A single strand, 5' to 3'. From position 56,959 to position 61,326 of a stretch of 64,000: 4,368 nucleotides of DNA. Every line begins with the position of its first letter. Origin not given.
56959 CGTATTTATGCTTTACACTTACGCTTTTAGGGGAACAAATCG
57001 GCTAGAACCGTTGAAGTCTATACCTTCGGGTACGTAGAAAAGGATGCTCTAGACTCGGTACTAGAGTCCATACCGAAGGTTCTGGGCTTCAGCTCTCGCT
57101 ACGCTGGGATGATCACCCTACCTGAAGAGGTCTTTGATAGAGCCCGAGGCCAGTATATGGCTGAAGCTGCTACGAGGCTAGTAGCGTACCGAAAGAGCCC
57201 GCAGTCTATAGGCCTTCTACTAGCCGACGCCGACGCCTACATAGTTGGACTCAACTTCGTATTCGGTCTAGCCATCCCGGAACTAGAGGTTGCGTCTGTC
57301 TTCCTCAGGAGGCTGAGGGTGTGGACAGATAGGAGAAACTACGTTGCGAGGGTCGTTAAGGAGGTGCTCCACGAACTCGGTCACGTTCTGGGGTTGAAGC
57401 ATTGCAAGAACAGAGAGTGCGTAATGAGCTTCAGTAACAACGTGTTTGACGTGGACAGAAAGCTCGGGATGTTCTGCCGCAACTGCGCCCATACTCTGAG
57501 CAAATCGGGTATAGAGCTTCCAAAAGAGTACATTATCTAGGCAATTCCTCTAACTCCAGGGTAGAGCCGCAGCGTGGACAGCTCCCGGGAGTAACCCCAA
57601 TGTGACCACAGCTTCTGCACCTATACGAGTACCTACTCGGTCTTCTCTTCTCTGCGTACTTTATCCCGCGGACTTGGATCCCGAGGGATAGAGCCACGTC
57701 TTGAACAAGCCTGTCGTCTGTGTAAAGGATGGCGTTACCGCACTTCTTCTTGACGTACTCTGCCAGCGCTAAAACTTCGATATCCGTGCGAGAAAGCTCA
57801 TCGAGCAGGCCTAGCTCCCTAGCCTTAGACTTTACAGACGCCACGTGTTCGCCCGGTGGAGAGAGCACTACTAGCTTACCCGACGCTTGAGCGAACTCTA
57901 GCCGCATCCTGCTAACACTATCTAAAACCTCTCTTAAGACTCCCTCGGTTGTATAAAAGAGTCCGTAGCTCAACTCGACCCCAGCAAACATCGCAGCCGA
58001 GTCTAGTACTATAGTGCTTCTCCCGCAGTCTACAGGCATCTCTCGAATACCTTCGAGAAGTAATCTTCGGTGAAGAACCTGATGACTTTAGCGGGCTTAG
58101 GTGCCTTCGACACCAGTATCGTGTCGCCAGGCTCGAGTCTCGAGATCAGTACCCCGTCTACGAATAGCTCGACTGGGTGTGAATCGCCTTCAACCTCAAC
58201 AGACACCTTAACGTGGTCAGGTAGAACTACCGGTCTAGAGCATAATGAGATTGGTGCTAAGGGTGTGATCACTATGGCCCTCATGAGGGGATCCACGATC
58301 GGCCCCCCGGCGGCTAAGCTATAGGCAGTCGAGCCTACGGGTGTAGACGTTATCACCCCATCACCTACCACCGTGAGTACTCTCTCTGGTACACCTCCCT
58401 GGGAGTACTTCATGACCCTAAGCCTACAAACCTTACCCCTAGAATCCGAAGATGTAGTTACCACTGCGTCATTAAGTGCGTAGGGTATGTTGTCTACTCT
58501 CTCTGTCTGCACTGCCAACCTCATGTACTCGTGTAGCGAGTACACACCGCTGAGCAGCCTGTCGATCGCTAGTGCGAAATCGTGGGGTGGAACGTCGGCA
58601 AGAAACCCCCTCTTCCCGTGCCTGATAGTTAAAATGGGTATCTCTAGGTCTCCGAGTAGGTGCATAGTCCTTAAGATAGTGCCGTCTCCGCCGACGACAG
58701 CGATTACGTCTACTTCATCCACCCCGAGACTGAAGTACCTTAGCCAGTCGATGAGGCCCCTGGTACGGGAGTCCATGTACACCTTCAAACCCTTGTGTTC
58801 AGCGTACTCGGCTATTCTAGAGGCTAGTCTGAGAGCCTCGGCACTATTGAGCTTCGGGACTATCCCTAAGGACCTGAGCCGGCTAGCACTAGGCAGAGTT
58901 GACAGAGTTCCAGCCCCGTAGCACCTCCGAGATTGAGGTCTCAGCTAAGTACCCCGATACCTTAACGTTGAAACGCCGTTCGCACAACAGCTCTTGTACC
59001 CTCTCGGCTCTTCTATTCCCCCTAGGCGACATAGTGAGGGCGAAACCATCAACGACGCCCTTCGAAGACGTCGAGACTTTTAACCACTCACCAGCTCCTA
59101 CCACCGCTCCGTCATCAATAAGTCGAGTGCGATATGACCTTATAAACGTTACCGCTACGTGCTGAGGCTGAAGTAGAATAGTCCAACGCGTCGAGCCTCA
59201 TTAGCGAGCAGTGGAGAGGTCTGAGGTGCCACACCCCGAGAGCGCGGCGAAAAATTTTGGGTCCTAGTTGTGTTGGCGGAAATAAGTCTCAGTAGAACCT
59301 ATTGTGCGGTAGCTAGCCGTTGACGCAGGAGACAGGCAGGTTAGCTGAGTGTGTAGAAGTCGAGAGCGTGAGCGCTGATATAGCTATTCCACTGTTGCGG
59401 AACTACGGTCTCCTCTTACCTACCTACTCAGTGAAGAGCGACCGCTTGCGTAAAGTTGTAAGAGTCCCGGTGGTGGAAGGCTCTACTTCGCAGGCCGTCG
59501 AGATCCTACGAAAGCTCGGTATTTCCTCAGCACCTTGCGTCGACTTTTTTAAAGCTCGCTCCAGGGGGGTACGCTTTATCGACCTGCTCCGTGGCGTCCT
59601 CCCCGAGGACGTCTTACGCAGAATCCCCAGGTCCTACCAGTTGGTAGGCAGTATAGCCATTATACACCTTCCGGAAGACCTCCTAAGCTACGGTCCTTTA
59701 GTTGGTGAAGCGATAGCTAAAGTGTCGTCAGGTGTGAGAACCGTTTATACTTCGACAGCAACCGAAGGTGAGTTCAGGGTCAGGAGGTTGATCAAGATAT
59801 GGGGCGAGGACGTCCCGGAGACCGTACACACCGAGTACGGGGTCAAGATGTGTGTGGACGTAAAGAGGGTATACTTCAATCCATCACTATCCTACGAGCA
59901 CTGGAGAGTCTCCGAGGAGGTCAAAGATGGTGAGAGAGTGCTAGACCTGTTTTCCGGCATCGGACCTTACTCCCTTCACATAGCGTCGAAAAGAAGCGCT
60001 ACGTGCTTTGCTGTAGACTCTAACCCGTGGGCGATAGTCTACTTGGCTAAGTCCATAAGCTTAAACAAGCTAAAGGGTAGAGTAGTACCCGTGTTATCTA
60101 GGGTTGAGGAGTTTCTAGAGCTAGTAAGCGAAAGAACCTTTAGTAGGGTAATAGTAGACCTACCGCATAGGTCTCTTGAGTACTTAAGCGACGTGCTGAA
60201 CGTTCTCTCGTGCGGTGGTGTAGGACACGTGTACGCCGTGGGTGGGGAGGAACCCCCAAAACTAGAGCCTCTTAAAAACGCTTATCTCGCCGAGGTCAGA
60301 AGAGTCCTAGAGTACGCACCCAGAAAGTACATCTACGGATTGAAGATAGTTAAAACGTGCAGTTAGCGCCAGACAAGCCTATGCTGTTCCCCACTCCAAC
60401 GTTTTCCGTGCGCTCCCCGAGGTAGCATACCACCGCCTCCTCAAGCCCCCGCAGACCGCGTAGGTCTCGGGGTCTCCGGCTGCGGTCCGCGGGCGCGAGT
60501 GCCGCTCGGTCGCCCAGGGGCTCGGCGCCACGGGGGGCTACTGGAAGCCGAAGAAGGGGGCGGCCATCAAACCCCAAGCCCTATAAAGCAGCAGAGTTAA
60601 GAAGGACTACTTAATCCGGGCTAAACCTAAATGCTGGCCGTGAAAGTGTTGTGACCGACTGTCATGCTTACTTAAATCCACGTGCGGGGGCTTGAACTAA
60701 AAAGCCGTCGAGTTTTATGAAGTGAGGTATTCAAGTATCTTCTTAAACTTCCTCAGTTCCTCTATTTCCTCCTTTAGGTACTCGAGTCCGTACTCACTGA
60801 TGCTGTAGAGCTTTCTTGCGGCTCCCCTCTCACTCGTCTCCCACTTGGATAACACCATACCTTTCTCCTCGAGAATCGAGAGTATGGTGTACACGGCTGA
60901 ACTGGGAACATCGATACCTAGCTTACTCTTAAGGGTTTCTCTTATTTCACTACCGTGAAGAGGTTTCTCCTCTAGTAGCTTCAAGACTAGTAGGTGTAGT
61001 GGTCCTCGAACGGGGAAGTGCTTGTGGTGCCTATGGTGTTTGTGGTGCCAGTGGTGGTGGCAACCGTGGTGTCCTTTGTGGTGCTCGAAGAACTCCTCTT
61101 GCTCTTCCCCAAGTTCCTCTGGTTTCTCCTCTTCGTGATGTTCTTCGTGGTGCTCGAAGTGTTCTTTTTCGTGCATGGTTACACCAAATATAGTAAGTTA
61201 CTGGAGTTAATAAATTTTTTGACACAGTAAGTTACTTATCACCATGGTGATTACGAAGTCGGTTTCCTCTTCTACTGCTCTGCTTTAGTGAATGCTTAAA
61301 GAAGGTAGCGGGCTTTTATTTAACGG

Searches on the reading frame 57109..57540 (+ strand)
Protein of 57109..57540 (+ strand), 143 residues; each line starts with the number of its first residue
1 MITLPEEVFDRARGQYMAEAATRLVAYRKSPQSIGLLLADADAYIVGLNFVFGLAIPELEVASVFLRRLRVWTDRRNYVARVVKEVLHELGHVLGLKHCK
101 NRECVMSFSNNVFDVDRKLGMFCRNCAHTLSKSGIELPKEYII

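Call 56: search_protein_families(library=pfam, proteins=[window:57109-57540:+], max_evalue=0.0001)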
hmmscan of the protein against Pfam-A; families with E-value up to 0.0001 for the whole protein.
window:57109-57540:+ (143 aa): 2 families
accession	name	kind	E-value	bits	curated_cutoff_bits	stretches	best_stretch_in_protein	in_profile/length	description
PF07998.17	Peptidase_M54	-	7e-30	104.9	24.4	1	34-132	89-194/194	Peptidase family M54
PF00413.30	Peptidase_M10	-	2.2e-05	24.8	24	1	78-108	104-134/159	Matrixin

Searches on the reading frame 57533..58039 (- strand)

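Call 56: search_protein_families(library=pfam, proteins=[window:57533-58039:-], max_evalue=0.0001)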
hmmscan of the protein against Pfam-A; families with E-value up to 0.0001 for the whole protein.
window:57533-58039:- (168 aa): 1 family
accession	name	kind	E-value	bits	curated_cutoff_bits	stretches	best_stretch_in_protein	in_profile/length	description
PF17146.10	PIN_6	-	2.7e-14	53.8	27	1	10-93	1-84/87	PIN domain of ribonuclease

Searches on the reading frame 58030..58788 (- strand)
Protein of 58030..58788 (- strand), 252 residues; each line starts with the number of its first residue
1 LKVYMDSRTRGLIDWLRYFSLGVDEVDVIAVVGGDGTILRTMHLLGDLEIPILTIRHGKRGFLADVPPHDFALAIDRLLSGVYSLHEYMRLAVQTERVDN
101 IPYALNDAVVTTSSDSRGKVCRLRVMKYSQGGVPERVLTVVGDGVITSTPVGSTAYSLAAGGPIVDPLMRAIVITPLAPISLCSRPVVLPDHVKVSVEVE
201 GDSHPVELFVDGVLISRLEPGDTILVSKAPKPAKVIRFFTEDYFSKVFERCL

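Call 56: search_protein_families(library=pfam, proteins=[window:58030-58788:-], max_evalue=0.0001)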
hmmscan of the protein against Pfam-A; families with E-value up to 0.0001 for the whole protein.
window:58030-58788:- (252 aa): 2 families
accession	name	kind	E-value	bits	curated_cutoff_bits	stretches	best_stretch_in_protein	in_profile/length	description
PF20143.4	NAD_kinase_C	-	1.8e-25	89.6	23.7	1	138-237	27-125/126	ATP-NAD kinase C-terminal domain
PF01513.26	NAD_kinase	-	6.5e-14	52.8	25.5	1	24-82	71-129/130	ATP-NAD kinase N-terminal domain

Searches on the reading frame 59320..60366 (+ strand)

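Call 56: search_protein_families(library=pfam, proteins=[window:59320-60366:+], max_evalue=0.0001)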
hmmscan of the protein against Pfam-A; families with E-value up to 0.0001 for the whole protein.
window:59320-60366:+ (348 aa): 3 families
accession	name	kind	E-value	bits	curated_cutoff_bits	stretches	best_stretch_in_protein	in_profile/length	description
PF02475.24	TRM5-TYW2_MTfase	-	1.2e-33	116.8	28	1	168-310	1-141/164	TRM5/TYW2 methyltransferase domain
PF25133.1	TYW2_N_2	-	2.1e-17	63.4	27.7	1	88-164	3-78/79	TYW2 N-terminal domain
PF03602.21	Cons_hypoth95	-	1.6e-06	28.4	24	1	202-296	40-136/182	Conserved hypothetical protein 95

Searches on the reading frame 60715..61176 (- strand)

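Call 56: search_protein_families(library=pfam, proteins=[window:60715-61176:-], max_evalue=0.0001)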
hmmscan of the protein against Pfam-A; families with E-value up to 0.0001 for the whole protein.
window:60715-61176:- (153 aa): 1 family
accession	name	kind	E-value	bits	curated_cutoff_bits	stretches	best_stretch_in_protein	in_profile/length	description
PF03551.20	PadR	-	9.1e-16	58.1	27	1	64-136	1-75/75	Transcriptional regulator PadR-like family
